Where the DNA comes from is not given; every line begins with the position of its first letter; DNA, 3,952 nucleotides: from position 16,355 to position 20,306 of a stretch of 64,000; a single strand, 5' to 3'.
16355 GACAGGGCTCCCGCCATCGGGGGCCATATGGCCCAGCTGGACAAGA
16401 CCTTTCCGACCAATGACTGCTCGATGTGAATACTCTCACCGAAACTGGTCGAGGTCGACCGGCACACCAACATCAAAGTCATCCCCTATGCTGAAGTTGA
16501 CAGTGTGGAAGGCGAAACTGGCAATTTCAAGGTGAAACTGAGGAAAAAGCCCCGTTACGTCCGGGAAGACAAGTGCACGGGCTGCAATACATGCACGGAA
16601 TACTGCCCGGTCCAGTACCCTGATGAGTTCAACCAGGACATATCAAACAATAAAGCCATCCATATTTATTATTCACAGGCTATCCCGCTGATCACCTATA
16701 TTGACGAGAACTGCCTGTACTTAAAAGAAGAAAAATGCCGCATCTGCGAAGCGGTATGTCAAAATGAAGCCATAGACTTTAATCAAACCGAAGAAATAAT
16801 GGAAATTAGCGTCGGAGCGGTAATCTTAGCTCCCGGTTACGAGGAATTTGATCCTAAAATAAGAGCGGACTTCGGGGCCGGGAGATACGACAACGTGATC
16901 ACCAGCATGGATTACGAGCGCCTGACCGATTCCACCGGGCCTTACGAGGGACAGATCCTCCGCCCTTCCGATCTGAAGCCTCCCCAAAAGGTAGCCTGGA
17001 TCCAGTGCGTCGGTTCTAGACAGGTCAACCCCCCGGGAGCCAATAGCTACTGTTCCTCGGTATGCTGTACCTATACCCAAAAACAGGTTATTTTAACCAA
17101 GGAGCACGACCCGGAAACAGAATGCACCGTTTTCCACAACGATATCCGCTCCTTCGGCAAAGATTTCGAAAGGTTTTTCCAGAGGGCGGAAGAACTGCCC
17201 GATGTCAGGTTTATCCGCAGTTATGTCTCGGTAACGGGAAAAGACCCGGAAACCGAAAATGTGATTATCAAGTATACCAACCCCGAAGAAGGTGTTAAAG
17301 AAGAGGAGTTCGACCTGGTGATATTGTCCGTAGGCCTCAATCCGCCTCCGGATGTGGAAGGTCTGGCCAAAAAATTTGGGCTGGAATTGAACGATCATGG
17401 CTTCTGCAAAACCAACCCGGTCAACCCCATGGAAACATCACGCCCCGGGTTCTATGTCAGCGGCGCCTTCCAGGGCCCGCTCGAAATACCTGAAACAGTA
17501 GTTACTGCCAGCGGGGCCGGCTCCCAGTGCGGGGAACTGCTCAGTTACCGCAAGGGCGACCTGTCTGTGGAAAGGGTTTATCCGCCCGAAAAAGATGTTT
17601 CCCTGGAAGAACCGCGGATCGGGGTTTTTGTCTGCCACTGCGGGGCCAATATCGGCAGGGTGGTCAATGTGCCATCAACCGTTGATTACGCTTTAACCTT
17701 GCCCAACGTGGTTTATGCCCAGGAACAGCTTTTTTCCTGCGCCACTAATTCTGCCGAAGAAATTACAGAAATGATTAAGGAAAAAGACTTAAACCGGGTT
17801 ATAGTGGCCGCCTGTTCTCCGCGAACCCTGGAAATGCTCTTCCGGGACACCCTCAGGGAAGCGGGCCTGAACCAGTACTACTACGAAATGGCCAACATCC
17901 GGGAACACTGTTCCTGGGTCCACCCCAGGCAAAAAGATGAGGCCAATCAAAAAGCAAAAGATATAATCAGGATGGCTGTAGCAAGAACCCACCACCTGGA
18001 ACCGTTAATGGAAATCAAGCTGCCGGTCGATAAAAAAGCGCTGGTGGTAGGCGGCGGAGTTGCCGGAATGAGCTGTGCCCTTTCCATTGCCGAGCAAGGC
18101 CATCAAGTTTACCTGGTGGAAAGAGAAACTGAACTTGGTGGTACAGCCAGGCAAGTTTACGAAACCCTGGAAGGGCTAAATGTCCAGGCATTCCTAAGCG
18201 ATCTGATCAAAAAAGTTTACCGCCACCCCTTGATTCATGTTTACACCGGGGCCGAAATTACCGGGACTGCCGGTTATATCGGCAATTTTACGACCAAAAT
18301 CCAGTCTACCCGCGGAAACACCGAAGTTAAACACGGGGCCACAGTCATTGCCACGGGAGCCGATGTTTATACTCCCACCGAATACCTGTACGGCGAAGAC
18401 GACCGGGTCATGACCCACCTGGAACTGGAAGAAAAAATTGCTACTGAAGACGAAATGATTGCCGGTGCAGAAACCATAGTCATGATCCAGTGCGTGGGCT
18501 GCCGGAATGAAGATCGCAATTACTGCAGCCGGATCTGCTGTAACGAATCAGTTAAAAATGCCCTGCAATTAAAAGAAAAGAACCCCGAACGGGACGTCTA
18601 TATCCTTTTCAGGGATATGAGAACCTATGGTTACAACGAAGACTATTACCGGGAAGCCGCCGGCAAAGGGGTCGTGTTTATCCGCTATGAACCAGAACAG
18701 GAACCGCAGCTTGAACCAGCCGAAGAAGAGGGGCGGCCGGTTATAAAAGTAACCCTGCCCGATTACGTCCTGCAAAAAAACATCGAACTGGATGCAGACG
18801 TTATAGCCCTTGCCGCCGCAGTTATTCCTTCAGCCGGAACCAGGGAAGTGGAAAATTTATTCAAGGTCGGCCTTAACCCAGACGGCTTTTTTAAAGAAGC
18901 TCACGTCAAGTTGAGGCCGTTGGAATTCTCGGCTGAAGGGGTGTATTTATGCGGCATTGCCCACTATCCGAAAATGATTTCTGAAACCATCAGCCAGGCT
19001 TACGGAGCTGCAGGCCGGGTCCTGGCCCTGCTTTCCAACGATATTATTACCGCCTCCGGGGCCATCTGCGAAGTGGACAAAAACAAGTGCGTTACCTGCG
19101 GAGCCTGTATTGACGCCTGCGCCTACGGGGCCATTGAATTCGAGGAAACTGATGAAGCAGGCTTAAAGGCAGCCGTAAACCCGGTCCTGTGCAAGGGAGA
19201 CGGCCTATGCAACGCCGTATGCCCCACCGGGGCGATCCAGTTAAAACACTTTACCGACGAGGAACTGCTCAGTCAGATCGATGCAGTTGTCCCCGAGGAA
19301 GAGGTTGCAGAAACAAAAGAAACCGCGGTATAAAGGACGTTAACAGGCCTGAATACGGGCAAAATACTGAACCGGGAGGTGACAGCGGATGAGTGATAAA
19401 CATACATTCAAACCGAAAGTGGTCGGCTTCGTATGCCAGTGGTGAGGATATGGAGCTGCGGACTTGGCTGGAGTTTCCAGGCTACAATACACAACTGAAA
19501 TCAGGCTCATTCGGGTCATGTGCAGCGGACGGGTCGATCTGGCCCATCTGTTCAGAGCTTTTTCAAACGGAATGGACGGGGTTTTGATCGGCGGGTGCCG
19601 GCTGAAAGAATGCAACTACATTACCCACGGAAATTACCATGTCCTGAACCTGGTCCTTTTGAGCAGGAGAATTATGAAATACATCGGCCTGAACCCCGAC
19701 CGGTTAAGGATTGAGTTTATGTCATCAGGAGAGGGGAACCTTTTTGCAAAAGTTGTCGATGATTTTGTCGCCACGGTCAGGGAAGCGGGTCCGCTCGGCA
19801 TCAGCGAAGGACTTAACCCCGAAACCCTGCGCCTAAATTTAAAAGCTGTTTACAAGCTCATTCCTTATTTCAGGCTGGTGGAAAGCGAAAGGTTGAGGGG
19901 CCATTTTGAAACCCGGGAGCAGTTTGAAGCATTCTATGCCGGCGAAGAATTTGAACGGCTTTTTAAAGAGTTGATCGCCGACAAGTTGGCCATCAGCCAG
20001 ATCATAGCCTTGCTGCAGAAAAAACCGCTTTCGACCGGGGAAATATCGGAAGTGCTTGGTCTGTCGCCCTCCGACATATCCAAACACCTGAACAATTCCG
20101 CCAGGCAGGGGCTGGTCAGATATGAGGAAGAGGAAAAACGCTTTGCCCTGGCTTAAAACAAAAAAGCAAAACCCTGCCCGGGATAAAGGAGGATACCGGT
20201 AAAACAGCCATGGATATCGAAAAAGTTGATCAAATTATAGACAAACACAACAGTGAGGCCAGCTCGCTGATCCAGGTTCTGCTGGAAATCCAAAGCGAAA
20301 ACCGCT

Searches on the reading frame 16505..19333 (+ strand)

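Call 20: search_protein_families(library=pfam, proteins=[window:16505-19333:+])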
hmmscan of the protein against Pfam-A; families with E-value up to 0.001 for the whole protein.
window:16505-19333:+ (942 aa): 14 families
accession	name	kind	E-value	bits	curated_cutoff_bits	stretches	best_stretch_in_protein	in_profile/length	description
PF07992.20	Pyr_redox_2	-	6.4e-18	65.6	26.1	2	511-634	2-122/291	Pyridine nucleotide-disulphide oxidoreductase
PF00037.32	Fer4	-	3e-12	46.3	21.1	2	18-36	2-20/24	4Fe-4S binding domain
PF12838.12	Fer4_7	-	3.5e-12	47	27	1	861-910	1-52/52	4Fe-4S dicluster domain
PF12837.12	Fer4_6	-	2.4e-09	37.1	25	1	856-877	3-24/24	4Fe-4S binding domain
PF14697.11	Fer4_21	-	1.3e-08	35.3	35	2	856-913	2-59/59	4Fe-4S dicluster domain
PF12831.13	FAD_oxidored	-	1.9e-08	34.5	27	1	513-571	3-60/416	FAD dependent oxidoreductase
PF00890.30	FAD_binding_2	-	5.1e-08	33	20.4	1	512-548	2-38/414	FAD binding domain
PF13450.12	NAD_binding_8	-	3.5e-07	30.8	21.9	1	514-550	1-37/68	NAD(P)-binding Rossmann-like domain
PF01266.30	DAO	-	6.9e-07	29.5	27.9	1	512-547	2-38/353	FAD dependent oxidoreductase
PF13738.12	Pyr_redox_3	-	2.3e-06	27.5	30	1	508-619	163-267/305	Pyridine nucleotide-disulphide oxidoreductase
PF13187.11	Fer4_9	-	2e-05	25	27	0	854-877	34-52/52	4Fe-4S dicluster domain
PF13484.11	Fer4_16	-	3e-05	25.2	30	0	861-880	1-20/66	4Fe-4S double cluster binding domain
PF00070.33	Pyr_redox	-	4.5e-05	24.3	22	1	511-564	1-59/82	Pyridine nucleotide-disulphide oxidoreductase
PF03486.20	HI0933_like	-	0.00022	21.2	50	1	511-545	2-36/244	HI0933-like protein Rossmann domain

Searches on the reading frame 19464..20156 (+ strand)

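Call 20: search_protein_families(library=pfam, proteins=[window:19464-20156:+])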
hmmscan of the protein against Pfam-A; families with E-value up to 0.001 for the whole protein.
window:19464-20156:+ (230 aa): 7 families
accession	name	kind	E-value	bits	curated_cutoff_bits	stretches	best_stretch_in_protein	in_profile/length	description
PF02662.21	FlpD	-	1.3e-33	116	22.3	1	1-109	16-123/123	Methyl-viologen-reducing hydrogenase, delta subunit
PF01022.26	HTH_5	-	2.6e-08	34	22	1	179-220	6-47/47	Bacterial regulatory protein, arsR family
PF12802.13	MarR_2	-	7.2e-06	26.5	27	1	179-224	9-56/61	MarR family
PF21476.4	PF0610-like_N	-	1.9e-05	25.2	33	1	179-210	5-36/50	PF0610-like, N-terminal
PF12840.13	HTH_20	-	2e-05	24.9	27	1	180-220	9-50/51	Helix-turn-helix domain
PF01325.25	Fe_dep_repress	-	0.00015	22.3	26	1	185-222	19-56/60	Iron dependent repressor, N-terminal DNA binding domain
PF01978.25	TrmB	-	0.00076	19.7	25.6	0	181-225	15-59/68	Sugar-specific transcriptional regulator TrmB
